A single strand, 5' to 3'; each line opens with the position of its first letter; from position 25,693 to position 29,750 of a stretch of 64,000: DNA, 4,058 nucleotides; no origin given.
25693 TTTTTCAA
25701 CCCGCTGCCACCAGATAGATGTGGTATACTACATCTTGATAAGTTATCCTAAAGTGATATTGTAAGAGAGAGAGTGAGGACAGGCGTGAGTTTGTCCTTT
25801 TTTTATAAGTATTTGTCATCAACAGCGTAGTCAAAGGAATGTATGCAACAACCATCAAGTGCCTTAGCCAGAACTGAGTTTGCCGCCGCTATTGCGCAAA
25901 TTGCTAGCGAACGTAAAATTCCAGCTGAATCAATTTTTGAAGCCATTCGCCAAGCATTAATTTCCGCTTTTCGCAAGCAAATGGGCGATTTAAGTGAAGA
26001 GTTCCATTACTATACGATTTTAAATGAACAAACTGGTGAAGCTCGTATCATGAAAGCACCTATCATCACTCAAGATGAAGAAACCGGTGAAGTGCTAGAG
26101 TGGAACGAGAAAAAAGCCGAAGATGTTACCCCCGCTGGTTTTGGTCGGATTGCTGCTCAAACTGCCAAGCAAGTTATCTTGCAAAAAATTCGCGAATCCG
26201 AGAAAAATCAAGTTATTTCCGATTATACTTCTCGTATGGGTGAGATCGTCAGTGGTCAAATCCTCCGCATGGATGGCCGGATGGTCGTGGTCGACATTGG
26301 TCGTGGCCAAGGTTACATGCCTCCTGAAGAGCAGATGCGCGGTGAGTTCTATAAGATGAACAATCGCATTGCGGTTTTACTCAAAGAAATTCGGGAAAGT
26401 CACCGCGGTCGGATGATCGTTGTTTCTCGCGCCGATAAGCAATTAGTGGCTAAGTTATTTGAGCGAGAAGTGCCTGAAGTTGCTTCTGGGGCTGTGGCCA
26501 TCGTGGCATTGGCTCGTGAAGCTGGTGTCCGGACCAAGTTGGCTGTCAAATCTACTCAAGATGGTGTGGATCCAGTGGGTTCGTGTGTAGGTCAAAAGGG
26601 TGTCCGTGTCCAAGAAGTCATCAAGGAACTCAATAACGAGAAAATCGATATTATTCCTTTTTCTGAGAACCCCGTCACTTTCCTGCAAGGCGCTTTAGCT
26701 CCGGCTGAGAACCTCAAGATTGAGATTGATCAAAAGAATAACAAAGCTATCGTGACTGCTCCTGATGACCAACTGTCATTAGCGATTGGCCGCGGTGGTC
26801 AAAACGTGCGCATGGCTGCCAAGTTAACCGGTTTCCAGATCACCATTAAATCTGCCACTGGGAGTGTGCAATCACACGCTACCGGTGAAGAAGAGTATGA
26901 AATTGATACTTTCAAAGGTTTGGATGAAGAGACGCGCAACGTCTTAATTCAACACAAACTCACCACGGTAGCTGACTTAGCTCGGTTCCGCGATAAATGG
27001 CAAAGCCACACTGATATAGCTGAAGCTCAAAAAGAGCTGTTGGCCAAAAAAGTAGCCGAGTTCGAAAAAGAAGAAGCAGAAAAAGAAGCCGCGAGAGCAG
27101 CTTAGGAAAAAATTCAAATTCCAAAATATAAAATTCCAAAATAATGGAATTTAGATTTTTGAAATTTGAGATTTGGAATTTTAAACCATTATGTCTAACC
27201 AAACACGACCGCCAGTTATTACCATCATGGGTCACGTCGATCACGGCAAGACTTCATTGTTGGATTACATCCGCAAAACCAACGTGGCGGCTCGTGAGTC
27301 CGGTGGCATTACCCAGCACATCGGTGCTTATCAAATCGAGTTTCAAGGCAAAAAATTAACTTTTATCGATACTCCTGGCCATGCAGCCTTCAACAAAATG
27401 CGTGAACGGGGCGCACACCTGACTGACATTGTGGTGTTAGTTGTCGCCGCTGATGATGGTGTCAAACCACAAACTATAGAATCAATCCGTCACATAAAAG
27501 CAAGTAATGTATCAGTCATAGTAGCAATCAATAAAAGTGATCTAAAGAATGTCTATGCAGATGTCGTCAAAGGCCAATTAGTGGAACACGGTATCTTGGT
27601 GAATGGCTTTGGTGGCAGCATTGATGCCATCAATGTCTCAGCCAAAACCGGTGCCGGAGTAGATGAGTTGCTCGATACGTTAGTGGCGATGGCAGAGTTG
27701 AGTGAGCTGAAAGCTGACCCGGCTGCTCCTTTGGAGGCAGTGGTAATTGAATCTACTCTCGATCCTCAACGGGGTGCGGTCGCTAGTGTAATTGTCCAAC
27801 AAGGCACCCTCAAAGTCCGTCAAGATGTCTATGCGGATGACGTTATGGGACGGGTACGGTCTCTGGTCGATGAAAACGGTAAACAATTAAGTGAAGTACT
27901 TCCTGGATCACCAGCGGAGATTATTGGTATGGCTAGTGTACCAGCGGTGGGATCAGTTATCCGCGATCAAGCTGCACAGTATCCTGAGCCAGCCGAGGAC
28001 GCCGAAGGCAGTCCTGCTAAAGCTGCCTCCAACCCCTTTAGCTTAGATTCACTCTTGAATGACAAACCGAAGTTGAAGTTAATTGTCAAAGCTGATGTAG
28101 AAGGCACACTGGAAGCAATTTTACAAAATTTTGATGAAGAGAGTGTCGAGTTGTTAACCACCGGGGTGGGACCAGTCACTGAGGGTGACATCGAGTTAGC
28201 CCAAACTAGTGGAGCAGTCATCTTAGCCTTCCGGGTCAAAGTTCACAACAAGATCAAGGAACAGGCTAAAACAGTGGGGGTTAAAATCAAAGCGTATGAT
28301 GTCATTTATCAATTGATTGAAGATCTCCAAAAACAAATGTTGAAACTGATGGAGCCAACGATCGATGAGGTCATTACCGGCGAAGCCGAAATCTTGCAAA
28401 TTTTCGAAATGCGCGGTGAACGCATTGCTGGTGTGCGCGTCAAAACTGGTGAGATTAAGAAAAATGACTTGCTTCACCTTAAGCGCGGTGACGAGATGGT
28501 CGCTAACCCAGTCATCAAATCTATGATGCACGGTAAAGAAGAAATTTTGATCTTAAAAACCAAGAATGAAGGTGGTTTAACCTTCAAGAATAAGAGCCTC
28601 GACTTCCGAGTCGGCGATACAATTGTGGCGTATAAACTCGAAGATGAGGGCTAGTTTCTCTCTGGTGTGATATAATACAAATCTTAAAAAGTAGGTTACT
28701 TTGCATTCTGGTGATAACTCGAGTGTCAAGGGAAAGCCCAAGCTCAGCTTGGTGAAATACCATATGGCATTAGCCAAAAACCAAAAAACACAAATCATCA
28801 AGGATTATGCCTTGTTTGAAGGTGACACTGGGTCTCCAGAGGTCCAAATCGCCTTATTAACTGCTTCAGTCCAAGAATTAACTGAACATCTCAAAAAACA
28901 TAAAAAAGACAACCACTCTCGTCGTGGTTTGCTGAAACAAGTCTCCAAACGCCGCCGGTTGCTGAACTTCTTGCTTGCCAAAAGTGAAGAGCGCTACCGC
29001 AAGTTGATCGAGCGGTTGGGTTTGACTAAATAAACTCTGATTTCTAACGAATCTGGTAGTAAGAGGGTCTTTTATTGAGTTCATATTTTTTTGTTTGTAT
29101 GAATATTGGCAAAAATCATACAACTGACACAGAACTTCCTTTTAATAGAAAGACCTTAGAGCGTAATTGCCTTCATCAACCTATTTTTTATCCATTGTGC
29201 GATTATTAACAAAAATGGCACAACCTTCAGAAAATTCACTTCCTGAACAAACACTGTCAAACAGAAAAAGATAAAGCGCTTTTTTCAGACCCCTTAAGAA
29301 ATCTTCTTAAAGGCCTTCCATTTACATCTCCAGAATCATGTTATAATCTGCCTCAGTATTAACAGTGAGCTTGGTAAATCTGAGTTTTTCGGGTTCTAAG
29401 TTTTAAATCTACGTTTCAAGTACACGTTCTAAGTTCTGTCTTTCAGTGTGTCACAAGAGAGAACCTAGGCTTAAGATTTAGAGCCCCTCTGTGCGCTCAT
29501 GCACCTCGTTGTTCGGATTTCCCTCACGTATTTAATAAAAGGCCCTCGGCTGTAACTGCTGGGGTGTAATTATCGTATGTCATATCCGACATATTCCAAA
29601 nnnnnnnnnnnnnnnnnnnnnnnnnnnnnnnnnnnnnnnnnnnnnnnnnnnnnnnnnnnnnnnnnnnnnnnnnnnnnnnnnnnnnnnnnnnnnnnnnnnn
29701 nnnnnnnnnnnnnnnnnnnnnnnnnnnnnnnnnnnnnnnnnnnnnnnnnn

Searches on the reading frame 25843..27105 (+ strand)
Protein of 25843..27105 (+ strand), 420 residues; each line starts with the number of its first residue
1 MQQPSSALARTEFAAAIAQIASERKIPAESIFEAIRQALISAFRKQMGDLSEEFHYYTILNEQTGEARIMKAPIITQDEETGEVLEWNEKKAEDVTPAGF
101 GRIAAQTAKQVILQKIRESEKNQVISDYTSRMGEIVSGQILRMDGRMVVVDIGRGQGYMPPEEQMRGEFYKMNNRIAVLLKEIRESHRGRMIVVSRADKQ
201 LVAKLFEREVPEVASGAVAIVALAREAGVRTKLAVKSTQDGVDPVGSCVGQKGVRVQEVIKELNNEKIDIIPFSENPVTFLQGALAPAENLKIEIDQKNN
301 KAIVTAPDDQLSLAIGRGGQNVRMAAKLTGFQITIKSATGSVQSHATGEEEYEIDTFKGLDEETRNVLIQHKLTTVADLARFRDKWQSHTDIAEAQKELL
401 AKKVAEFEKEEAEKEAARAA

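Call 15: find_related_loci(query=window:25843-27105:+, collection=genome_contigs, flank=10000)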
Query window:25843-27105:+ (420 aa) in genome_contigs; peptide patterns used: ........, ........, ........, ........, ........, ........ (x = any residue, [..] = any of these).
600 stretches matched a pattern (row limit reached: there are more); 482 encode a relative of the query (tblastn E <= 1e-3); the best 80 are kept; 80 distinct loci.
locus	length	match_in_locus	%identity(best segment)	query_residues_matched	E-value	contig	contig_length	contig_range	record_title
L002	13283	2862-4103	78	5-418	0e+0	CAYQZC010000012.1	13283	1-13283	MAG TPA_asm: uncultured Pseudomonadales bacterium isolate SRP292972_co1_124 genome assembly, contig: NODE_1971_length_13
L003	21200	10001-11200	80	5-404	0e+0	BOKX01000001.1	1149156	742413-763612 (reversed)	Patescibacteria group bacterium BroJett032 DNA, sequence1, whole genome shotgun sequence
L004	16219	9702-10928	77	7-415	0e+0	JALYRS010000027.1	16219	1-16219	MAG: bacterium isolate MDV bin95 SD1455_NODE_465_length_16219_cov_1.049403, whole genome shotgun sequence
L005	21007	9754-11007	73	3-420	0e+0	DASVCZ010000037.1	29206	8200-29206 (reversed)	MAG TPA_asm: Patescibacteria group bacterium isolate SMAG_U2020 k141_1634198, whole genome shotgun sequence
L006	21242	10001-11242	72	6-419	0e+0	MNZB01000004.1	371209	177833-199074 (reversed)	MAG: Candidatus Pacebacteria bacterium CG2_30_36_39 cg2_3.0_scaffold_0_c, whole genome shotgun sequence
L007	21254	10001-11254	69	1-418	0e+0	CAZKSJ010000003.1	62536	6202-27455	MAG TPA_asm: uncultured Pseudomonadales bacterium isolate SRP239243_co2_85 genome assembly, contig: NODE_538_length_6253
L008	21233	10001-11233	73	6-415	0e+0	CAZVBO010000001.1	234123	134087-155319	MAG TPA_asm: uncultured Pseudomonadales bacterium isolate SRP304446_co1_134 genome assembly, contig: NODE_6_length_23412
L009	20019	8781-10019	73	6-418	0e+0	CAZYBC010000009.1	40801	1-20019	MAG TPA_asm: uncultured Pseudomonadales bacterium isolate SRP263991_co1_159 genome assembly, contig: NODE_1015_length_40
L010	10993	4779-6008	71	5-414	0e+0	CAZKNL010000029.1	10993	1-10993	MAG TPA_asm: uncultured Pseudomonadales bacterium isolate SRP200132_co2_242 genome assembly, contig: NODE_5411_length_10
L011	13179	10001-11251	70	1-417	0e+0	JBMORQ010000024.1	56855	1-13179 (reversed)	MAG: Patescibacteria group bacterium isolate Betzabe_MAG184 MAG184_24, whole genome shotgun sequence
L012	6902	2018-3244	72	5-415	0e+0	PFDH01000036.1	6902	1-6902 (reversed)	MAG: Candidatus Pacebacteria bacterium CG10_big_fil_rev_8_21_14_0_10_44_11 CG10_8_21_14_0.10_scaffold_19330_c, whole gen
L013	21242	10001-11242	70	3-417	0e+0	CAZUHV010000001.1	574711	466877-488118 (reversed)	MAG TPA_asm: uncultured Pseudomonadales bacterium isolate binchicken_co277_32 genome assembly, contig: NODE_12_length_57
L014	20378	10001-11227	72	1-407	0e+0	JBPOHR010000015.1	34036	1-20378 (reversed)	MAG: Patescibacteria group bacterium isolate MAG_204 c_000000376220, whole genome shotgun sequence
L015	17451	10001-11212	71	1-404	0e+0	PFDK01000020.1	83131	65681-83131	MAG: Candidatus Pacebacteria bacterium CG10_big_fil_rev_8_21_14_0_10_56_10 CG10_8_21_14_0.10_scaffold_1470_c, whole geno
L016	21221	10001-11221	70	8-415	0e+0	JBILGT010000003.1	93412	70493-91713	MAG: Limisphaerales bacterium isolate ME2016-09-28_3300042471_group7_bin68 Rohwer_bin1526_scaffold_55_c1, whole genome s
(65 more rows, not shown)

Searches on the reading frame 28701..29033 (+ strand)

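Call 12: search_protein_families(library=pfam, proteins=[window:28701-29033:+])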
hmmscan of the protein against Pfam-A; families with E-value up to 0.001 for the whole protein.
window:28701-29033:+ (110 aa): 1 family
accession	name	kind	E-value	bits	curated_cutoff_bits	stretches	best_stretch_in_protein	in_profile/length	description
PF00312.27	Ribosomal_S15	-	3.6e-33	114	31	1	29-108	1-80/81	Ribosomal protein S15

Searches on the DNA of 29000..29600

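Call 73: search_rna_families(source=window, start=29000, end=29600, threshold=evalue, max_evalue=1)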
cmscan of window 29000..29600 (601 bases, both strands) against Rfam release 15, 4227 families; matches with E-value up to 1: 0.
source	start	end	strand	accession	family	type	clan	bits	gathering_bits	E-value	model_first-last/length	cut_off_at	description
